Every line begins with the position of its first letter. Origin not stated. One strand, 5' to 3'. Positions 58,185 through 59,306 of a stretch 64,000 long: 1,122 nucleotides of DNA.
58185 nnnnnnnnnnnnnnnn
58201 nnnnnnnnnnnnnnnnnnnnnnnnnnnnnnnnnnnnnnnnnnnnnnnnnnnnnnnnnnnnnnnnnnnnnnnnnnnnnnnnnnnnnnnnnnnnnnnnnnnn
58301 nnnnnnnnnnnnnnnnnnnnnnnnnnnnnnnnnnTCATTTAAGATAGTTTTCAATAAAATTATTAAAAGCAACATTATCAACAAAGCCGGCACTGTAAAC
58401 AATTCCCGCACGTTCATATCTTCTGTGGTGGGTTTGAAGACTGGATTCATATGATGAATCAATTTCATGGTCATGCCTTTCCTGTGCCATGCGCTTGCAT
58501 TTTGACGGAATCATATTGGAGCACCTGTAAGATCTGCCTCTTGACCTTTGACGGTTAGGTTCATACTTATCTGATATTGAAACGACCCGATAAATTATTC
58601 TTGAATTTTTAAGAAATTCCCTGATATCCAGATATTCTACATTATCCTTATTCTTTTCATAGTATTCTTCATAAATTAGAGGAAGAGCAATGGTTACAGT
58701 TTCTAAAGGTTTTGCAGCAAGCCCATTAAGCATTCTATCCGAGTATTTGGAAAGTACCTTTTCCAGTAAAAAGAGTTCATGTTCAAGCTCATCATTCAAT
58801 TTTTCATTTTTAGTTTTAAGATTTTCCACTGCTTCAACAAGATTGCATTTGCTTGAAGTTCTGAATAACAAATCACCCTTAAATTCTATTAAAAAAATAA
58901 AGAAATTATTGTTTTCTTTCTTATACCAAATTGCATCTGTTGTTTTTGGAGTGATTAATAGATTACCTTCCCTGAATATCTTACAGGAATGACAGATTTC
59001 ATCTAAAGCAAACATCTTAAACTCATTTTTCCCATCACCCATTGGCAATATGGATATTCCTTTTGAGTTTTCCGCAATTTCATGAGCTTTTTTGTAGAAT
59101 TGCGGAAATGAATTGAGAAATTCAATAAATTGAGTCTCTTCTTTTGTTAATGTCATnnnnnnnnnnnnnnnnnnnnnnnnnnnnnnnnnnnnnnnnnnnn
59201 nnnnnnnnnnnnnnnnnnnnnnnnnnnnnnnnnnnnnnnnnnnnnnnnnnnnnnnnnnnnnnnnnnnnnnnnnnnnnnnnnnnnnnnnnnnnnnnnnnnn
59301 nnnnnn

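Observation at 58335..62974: Candidate undescribed defence operon: UvrD-Fe-S nuclease + ABC ATPase + PD-(D/E)XK nuclease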

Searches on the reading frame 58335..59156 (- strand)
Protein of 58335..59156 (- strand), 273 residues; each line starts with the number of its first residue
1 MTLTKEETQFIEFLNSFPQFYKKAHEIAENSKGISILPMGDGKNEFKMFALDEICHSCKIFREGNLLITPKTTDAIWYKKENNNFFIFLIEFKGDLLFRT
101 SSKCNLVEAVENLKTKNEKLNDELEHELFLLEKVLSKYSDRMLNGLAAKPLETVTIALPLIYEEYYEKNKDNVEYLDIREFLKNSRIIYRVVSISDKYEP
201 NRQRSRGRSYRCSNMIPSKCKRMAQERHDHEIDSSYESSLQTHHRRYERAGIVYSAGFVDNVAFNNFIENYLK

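Call 3: search_protein_families(library=pfam, proteins=[window:58335-59156:-], max_evalue=0.01)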
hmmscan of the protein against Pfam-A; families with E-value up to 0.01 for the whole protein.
window:58335-59156:- (273 aa): 0 families

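Call 4: search_protein_families(library=padloc, proteins=[window:58335-59156:-], max_evalue=0.01)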
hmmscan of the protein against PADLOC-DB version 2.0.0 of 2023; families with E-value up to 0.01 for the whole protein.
window:58335-59156:- (273 aa): 0 families

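Call 5: search_protein_families(library=ncbifam, proteins=[window:58335-59156:-], max_evalue=0.01)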
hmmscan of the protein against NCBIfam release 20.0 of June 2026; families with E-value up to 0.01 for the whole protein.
window:58335-59156:- (273 aa): 0 families

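Call 7: find_homologous_proteins(query=window:58335-59156:-, max_evalue=0.001)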
Query window:58335-59156:- (273 aa): 219 proteins with E <= 0.001 among 663 candidates; the best 120 are listed.
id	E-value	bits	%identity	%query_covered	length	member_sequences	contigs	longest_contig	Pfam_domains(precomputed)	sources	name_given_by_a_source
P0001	1.2e-166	570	93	100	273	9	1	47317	-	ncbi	ncbi:hypothetical protein [Methanobrevibacter sp.]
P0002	3.6e-159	546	88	100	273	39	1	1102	-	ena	-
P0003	2.4e-156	537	86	100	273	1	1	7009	-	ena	-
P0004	7.6e-154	528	85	100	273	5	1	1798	-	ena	-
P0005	3.0e-152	523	84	100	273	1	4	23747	-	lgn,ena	-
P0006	6.0e-151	519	85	100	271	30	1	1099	-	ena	-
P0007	1.7e-150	517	83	100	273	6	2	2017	-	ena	-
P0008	2.8e-150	517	85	100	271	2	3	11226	-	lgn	-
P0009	2.1e-149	514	82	100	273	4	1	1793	-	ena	-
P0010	2.4e-149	514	82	100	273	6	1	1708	-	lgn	-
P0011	2.5e-149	514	83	100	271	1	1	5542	-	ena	-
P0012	1.1e-148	511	84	100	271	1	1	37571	-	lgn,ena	-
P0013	1.7e-148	511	84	100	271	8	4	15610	-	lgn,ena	-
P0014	3.3e-148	510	83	100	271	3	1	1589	-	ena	-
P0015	3.3e-148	510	82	100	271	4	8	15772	-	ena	-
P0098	1.8e-133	462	76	100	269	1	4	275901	-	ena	-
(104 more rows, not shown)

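Call 8: search_protein_families(library=phrogs, proteins=[window:58335-59156:-], max_evalue=0.01)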
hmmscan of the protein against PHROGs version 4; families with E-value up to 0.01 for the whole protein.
window:58335-59156:- (273 aa): 0 families

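Call 10: find_encoding_contigs(protein=P0098, flank=10000, max_places=3)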
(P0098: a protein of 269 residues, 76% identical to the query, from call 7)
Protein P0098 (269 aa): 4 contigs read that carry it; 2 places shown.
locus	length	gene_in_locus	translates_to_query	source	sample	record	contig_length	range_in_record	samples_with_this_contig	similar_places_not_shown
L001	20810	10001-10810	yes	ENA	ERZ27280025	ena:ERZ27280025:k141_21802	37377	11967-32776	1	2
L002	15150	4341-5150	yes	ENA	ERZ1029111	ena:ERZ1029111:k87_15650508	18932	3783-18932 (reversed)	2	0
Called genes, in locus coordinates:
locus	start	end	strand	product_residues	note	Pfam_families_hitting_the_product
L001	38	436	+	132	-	-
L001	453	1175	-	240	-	PF18865:AbiJ_NTD5, PF14355:Abi_C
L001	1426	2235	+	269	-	PF09373:PMBR (weak), PF12386:Peptidase_C71 (weak)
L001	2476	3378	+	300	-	PF18864:AbiTii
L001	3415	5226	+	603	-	PF01541:GIY-YIG, PF13384:HTH_23 (faint), PF14493:HTH_40 (faint), PF13412:HTH_24 (faint), PF07460:NUMOD3, PF01381:HTH_3 (faint), PF13560:HTH_31 (faint), PF15978:TnsD (faint), +12 more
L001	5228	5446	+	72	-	-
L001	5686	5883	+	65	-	-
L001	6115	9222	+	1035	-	PF00580:UvrD-helicase, PF01443:Viral_helicase1 (faint), PF13245:AAA_19, PF13361:UvrD_C, PF13538:UvrD_C_2 (faint), PF12705:PDDEXK_1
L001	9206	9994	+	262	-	PF13175:AAA_15 (weak), PF13304:AAA_21 (weak)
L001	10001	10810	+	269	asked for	-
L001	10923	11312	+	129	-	-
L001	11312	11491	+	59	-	-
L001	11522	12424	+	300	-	PF04212:MIT (faint), PF00515:TPR_1 (faint), PF07719:TPR_2 (faint), PF13181:TPR_8 (faint), PF13428:TPR_14 (faint), PF13432:TPR_16 (faint), PF13424:TPR_12 (weak)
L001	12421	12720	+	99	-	PF07754:Ribosomal_aS21 (faint)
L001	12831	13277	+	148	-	-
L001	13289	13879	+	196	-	PF16640:Big_3_5 (weak)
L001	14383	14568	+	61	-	-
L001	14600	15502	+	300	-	PF00515:TPR_1 (faint), PF07719:TPR_2 (faint), PF13428:TPR_14 (faint), PF13432:TPR_16 (weak), PF13181:TPR_8 (faint), PF13424:TPR_12 (weak), PF08797:HIRAN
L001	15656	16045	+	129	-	-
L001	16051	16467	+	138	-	-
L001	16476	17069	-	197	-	-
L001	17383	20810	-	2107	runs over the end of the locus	PF13229:Beta_helix (faint), PF02415:Chlam_PMP (faint), PF18539:DUF5625 (faint), PF16640:Big_3_5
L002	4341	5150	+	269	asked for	-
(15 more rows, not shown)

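Call 18: search_protein_representatives(protein=window:58335-59156:-)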
Query: 273 residues. Proteins with E-value up to 0.001 (for the whole library): 67; up to 1e-10: 30; up to 1e-30: 7. The best 67 are listed.
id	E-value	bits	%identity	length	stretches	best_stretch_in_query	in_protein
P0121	2.4e-103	361.3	61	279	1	3-273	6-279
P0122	9.7e-70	251.1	49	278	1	1-271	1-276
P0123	2.5e-62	226.9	44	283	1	3-270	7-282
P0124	1.2e-53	198.5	77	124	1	1-117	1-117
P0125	3.4e-51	190.4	46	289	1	3-269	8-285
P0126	4.3e-45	170.4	40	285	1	6-270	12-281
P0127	1.6e-35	139.0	60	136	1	1-109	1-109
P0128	3.0e-30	121.7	50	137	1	142-270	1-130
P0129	1.0e-28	116.7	61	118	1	98-189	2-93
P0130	8.0e-25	104.0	79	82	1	212-273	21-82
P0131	2.7e-24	102.2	34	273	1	2-272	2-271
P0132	1.4e-23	99.9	80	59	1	215-273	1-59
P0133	5.2e-18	81.6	37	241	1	8-208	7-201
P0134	1.0e-15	74.1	75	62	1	1-51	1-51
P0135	1.8e-15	73.3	28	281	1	5-269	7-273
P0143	8.0e-14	67.9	34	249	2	8-185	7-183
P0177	3.6e-05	39.6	33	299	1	7-177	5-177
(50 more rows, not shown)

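Call 21: search_solved_structures(query=A1, max_evalue=10, show_alignments=2)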
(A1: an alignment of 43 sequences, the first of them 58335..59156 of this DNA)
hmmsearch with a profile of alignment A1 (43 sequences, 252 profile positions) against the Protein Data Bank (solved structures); distinct sequences matched with E-value up to 10: 0.

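Call 24: find_related_loci(query=A2, collection=genome_contigs, flank=8000)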
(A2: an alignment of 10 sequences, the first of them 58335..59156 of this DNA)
Query A2 (273 aa) in genome_contigs; peptide patterns used: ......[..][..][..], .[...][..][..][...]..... (x = any residue, [..] = any of these).
61 stretches matched a pattern; 23 encode a relative of the query (tblastn E <= 1e-3); 23 distinct loci.
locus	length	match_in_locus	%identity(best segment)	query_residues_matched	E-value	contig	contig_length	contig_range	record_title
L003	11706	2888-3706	87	1-273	3e-165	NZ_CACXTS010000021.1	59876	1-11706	MAG: uncultured Methanobrevibacter sp. isolate RUG11588, whole genome shotgun sequence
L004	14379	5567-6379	83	1-273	2e-156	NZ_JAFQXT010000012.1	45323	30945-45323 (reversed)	MAG: Methanobrevibacter sp. isolate RGIG2247 Goat_Duodenum-1__c83072, whole genome shotgun sequence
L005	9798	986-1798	84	1-273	6e-156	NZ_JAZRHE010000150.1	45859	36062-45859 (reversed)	MAG: Methanobrevibacter sp. isolate T1900045484_YK20190178.MAGScoT_cleanbin_000058 SGB_7334_k141_177154, whole genome sh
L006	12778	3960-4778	81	1-273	2e-155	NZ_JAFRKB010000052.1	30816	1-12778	MAG: Methanobrevibacter sp. isolate RGIG2541 Goat_Jejunum-5__c158627, whole genome shotgun sequence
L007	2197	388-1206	83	1-273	4e-165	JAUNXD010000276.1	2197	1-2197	MAG: Methanobrevibacter sp. isolate S11M_St_18 NODE_17028_length_2197_cov_2.774977, whole genome shotgun sequence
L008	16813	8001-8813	82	1-273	3e-154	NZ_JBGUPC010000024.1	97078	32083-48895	MAG: Methanobrevibacter sp. isolate ruminal_MAG_172 ruminal_MAG_172_contig_0024, whole genome shotgun sequence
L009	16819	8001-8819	82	1-273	4e-154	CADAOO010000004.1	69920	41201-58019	uncultured Methanobrevibacter sp. isolate RUG13476 genome assembly, contig: RUG13476_asm_4, whole genome shotgun sequenc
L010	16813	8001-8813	81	1-273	3e-150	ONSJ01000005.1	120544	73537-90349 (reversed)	uncultured Methanobrevibacter sp. isolate RUG593 genome assembly, contig: scaffold_125, whole genome shotgun sequence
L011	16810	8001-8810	79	2-273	7e-150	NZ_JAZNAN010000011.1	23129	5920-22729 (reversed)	MAG: Methanobrevibacter sp. isolate T1900044747_TS20190213.MAGScoT_cleanbin_000007 SGB_2127_k141_175657, whole genome sh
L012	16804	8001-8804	78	2-273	1e-144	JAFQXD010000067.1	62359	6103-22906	MAG: Methanobrevibacter sp. isolate RGIG2231 Goat_Duodenum-1__c930, whole genome shotgun sequence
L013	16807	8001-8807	78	1-273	4e-144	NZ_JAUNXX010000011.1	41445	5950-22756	MAG: Methanobrevibacter sp. isolate S6M_St_15 NODE_12_length_41445_cov_12.425803, whole genome shotgun sequence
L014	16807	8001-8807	76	1-273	3e-141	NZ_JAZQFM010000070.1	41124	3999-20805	MAG: Methanobrevibacter sp. isolate T1900044632_TS20190098.MAGScoT_cleanbin_000077 SGB_1074_k141_335947, whole genome sh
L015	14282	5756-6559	76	2-273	3e-140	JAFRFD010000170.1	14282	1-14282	MAG: Methanobrevibacter sp. isolate RGIG2413 Goat_Ileum-6__c236611, whole genome shotgun sequence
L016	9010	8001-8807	75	1-273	6e-138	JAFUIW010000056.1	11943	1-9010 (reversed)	MAG: Methanobrevibacter sp. isolate RGIG4535 Roe_deer_Rectum-1__c317038, whole genome shotgun sequence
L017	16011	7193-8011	76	1-273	3e-147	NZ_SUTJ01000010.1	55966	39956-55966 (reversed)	MAG: Methanobrevibacter thaueri isolate SIG17 NODE_796_length_55966_cov_31.133032, whole genome shotgun sequence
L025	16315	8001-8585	29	9-209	3e-18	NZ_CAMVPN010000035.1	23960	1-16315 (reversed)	MAG: uncultured Methanobrevibacter sp. isolate SRR8387718_bin.77_metaWRAP_v1.3_MAG ERZ14209544.3028, whole genome shotgu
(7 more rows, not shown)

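Call 28: predict_structure(alignment_id=A1)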
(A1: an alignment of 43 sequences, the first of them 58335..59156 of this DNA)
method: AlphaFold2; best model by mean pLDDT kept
length: 273 residues; sequences in the alignment: 43
mean_pLDDT: 91.6   pTM: 0.88
mean pLDDT of the five models: 91.6, 91.4, 90.4, 90.4, 90.3
residues with pLDDT >= 90: 218; 70-90: 36; 50-70: 8; < 50: 11
segments of 3 or more residues with pLDDT < 50: 200-206, 208-211
pLDDT, mean of each block of 10 residues (from residue 1): 96 98 97 93 92 98 95 98 97 92 91 85 92 93 96 98 98 98 98 76 48 73 91 91 98 97 94 92
secondary structure, 60 per line:
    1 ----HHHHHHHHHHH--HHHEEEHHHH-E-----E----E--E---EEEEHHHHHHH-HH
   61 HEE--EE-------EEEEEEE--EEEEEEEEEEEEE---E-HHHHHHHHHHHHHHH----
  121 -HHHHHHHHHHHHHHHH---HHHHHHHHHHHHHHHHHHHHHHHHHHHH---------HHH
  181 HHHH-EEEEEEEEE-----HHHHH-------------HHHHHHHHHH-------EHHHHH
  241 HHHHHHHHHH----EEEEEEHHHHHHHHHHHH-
elements in order: H5-15 E21-23 H24-27 E47-50 H51-57 E75-81 E84-96 H102-116 H122-137 H141-168 H178-184 E186-194 H200-204 H218-227 H236-250 E255-260 H261-272

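Call 32: fold_search(model_id=the predicted structure, library=pdb)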
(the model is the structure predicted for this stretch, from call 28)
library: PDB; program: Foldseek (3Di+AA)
matches with E <= 10: 480; with E <= 0.001: 0
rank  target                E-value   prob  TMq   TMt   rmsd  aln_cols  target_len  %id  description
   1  2fok_A                1.3e-01  0.12  0.21  0.12  17.6       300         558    9  STRUCTURE OF RESTRICTION ENDONUCLEASE FOKI (released 1998-06-17)
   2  8vxy_A                1.7e-01  0.13  0.18  0.19  20.2       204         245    9  Structure of HamA(E138A,K140A)B-plasmid DNA complex from the Escherichia coli Hachiman defense system (released 2024-03-13)
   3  8uy1_A                2.1e-01  0.08  0.18  0.10  16.7       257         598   12  Methylenetetrahydrofolate reductase from Chaetomium thermophilum DSM 1495, Active (R) State (released 2024-06-19)
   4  8vx9_A                2.4e-01  0.10  0.20  0.20  19.4       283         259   11  Structure of HamAB apo complex from the Escherichia coli Hachiman defense system (released 2024-03-13)
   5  2fok_B                2.9e-01  0.06  0.16  0.09  18.8       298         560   10  STRUCTURE OF RESTRICTION ENDONUCLEASE FOKI (released 1998-06-17)
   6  5vj1_E                2.9e-01  0.06  0.17  0.18  20.0       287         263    9  Crystal structure of a Pseudomonas malonate decarboxylase hetero-tetramer in complex with coenzyme A (released 2017-08-16)
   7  8uy1_D                3.0e-01  0.13  0.14  0.07  13.5       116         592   15  Methylenetetrahydrofolate reductase from Chaetomium thermophilum DSM 1495, Active (R) State (released 2024-06-19)
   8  8dgf_A                4.4e-01  0.03  0.12  0.03  28.3       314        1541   10  Avs4 bound to phage PhiV-1 portal (released 2022-08-03)
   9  4f2v_A                4.7e-01  0.04  0.10  0.08  17.2       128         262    8  Crystal Structure of de novo designed serine hydrolase, Northeast Structural Genomics Consortium (NESG) Target OR165 (released 2012-05-30)
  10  6auj_C                6.0e-01  0.04  0.10  0.10  16.7       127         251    9  Crystal structure of thymidylate synthase from Elizabethkingia anophelis NUHP1 (released 2017-09-27)
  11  4h0u_D                6.0e-01  0.04  0.10  0.11  17.4       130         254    9  Crystal structure of thymidylate synthase from Corynebacterium glutamicum in complex with dUMP (released 2013-09-11)
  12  8ki7_A                6.4e-01  0.04  0.09  0.02  22.1       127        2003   14  Structure of Tomato spotted wilt virus L protein contained endoH domain binding to 3'5'vRNA (released 2024-09-25)
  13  4foa_B                6.8e-01  0.04  0.10  0.10  16.5       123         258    9  Crystal Structure of the Mtb ThyA in Complex with 5-fluoro-dUMP (released 2013-08-07)
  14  1b02                  7.3e-01  0.04  0.11  0.10  14.6       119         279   10  CRYSTAL STRUCTURE OF THYMIDYLATE SYNTHASE A FROM BACILLUS SUBTILIS (released 1999-03-29)
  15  6auj_A                7.7e-01  0.03  0.09  0.10  15.9       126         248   10  Crystal structure of thymidylate synthase from Elizabethkingia anophelis NUHP1 (released 2017-09-27)
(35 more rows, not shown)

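Call 33: fold_search(model_id=the predicted structure, library=viral)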
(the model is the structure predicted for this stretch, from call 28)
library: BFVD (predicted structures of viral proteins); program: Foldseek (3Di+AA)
matches with E <= 10: 337; with E <= 0.001: 0
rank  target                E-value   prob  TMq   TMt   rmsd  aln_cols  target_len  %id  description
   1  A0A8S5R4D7            1.6e-02  0.20  0.19  0.21  18.5       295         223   12  Uncharacterized protein [Podoviridae sp. ct8nN1]
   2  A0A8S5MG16            7.7e-02  0.13  0.18  0.18  16.4       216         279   11  Anti-bacteriophage protein A/HamA C-terminal domain-containing protein [Siphoviridae sp. ctcfw7]
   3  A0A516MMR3            1.1e-01  0.10  0.17  0.23  17.9       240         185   11  (no name in the UniProt tables at hand)
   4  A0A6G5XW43            2.0e-01  0.11  0.19  0.23  17.8       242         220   12  (no name in the UniProt tables at hand)
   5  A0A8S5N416            2.5e-01  0.10  0.09  0.08  17.7        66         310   20  PD-(D/E)XK nuclease superfamily protein [Podoviridae sp. ctiJY10]
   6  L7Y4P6                2.7e-01  0.04  0.11  0.12  22.8       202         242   11  DUF5889 domain-containing protein [Megavirus lba]
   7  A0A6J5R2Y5            2.8e-01  0.08  0.11  0.23  16.6       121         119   15  VRR-NUC domain containing protein [uncultured Caudovirales phage]
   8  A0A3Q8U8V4            3.0e-01  0.06  0.14  0.10  16.7       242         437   13  DUF5889 domain-containing protein [Megavirus baoshan]
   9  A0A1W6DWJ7            3.4e-01  0.03  0.11  0.09  26.0       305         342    9  (no name in the UniProt tables at hand)
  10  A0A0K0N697            3.6e-01  0.16  0.09  0.06  19.0        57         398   21  PD-(D/E)XK endonuclease-like domain-containing protein [Tsukamurella phage TIN4]
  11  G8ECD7                3.9e-01  0.11  0.19  0.21  16.3       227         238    8  (no name in the UniProt tables at hand)
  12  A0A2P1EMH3            4.4e-01  0.04  0.13  0.12  22.3       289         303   10  DUF5889 domain-containing protein [Moumouvirus australiensis]
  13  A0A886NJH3            4.7e-01  0.01  0.11  0.12  24.5       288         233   11  (no name in the UniProt tables at hand)
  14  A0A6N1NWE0            6.4e-01  0.03  0.10  0.15  24.6       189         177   11  DUF5889 domain-containing protein [Tupanvirus soda lake]
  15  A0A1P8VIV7            6.8e-01  0.06  0.09  0.11   9.7        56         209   20  Nuclear protein [Murid betaherpesvirus 3]
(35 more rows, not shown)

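Call 34: search_protein_families(library=pfam, alignment_id=A1, max_evalue=5)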
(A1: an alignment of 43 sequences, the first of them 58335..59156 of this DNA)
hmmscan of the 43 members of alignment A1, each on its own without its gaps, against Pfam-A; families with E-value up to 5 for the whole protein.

A. member 1, window:58335-59156:- (273 aa): 0 families

B. families by the number of members that match (of 43 scanned): 43 families (the first 25 are shown)
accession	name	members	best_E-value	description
PF23808.1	DUF7181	2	0.0094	Domain of unknown function (DUF7181)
PF13159.12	DUF3994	1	0.0043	Domain of unknown function (DUF3994)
PF09402.16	MSC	1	0.0047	Man1-Src1p-C-terminal domain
PF14056.11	DUF4250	1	0.013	Domain of unknown function (DUF4250)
PF25034.1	Spectrin_SYNE1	1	0.013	Nesprin-1, spectrin repeats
PF23116.1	HHD_RTEL1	1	0.014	RTEL1, HHD domain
PF11794.13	HpaB_N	1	0.015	4-hydroxyphenylacetate 3-hydroxylase N terminal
PF14733.11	ACDC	1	0.016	AP2-coincident C-terminal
PF06743.20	FAST_1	1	0.028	FAST kinase-like protein, subdomain 1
PF25022.1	NPHP3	1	0.029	Nephrocystin-3 domain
PF04816.18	TrmK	1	0.03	tRNA (adenine(22)-N(1))-methyltransferase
PF11938.13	DUF3456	1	0.033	TLR4 regulator and MIR-interacting MSAP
PF08397.16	IMD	1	0.035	IRSp53/MIM homology domain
PF15711.10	ILEI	1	0.04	Interleukin-like EMT inducer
PF21912.2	Glyco_transf_99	1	0.051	Glycosyltransferase 99 family N-terminal domain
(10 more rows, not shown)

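Call 35: search_protein_families(library=padloc, alignment_id=A1, max_evalue=5)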
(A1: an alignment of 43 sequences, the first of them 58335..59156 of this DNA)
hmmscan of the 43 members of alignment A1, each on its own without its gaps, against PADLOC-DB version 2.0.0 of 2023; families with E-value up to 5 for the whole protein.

A. member 1, window:58335-59156:- (273 aa): 0 families

B. families by the number of members that match (of 43 scanned): 5 families
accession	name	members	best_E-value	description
PDLC00571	JetB3|JetB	1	0.0028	Unknown function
PDLC03169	Specificity_I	1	0.0095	Type I specificity subunit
PDLC00808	Cyclase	1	0.014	oligonucleotide-cyclase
PDLC00157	HamA1|HamA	1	0.097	DUF1837 domain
PDLC04668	PDC-M47B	1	0.11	-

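Call 36: find_encoding_contigs(protein=P0135, flank=6000, max_places=3)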
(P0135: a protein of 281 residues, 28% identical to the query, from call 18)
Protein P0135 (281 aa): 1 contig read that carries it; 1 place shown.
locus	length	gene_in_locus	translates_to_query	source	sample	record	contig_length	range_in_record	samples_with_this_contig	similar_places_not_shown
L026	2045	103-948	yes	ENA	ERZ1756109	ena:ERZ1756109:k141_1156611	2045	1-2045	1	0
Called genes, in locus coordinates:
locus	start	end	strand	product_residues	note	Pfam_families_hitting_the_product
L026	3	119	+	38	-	?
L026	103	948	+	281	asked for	-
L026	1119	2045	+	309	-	?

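Call 38: find_encoding_contigs(protein=P0131, flank=7000, max_places=3)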
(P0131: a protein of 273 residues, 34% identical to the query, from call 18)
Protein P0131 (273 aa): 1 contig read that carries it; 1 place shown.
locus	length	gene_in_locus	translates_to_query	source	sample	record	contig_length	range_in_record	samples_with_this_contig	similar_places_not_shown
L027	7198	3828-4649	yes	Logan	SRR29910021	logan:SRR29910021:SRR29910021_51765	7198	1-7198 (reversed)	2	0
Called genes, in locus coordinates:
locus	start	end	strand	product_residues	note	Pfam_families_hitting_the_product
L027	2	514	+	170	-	?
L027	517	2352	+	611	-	PF09369:MZB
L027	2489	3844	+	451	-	PF13175:AAA_15, PF13304:AAA_21 (weak)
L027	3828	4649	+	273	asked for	-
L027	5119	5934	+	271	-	-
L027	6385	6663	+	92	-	-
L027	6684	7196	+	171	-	?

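Call 39: find_encoding_contigs(protein=P0143, flank=7000, max_places=3)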
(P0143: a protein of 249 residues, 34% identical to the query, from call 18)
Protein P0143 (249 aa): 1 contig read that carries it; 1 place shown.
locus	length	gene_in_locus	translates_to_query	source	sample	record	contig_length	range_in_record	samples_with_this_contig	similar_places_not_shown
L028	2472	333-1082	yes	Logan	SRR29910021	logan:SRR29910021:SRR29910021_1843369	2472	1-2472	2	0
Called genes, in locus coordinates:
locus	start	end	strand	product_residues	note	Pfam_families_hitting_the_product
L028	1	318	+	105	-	?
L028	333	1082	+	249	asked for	-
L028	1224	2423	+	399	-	-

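Call 40: find_encoding_contigs(protein=P0177, flank=7000, max_places=3)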
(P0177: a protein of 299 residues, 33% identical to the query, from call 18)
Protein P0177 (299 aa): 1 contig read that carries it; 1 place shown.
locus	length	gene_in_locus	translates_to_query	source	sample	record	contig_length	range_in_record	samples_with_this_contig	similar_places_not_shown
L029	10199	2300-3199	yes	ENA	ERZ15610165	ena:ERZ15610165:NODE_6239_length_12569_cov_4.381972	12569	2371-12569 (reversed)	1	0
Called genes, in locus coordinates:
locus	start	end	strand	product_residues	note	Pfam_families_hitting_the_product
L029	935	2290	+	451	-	PF13175:AAA_15, PF13304:AAA_21 (weak)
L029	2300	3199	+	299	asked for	-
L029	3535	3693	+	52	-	PF22014:DUF6932 (weak)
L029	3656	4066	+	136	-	PF22014:DUF6932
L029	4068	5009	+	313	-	-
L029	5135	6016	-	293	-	PF00480:ROK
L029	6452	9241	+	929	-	PF16640:Big_3_5 (faint)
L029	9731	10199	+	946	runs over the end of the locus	?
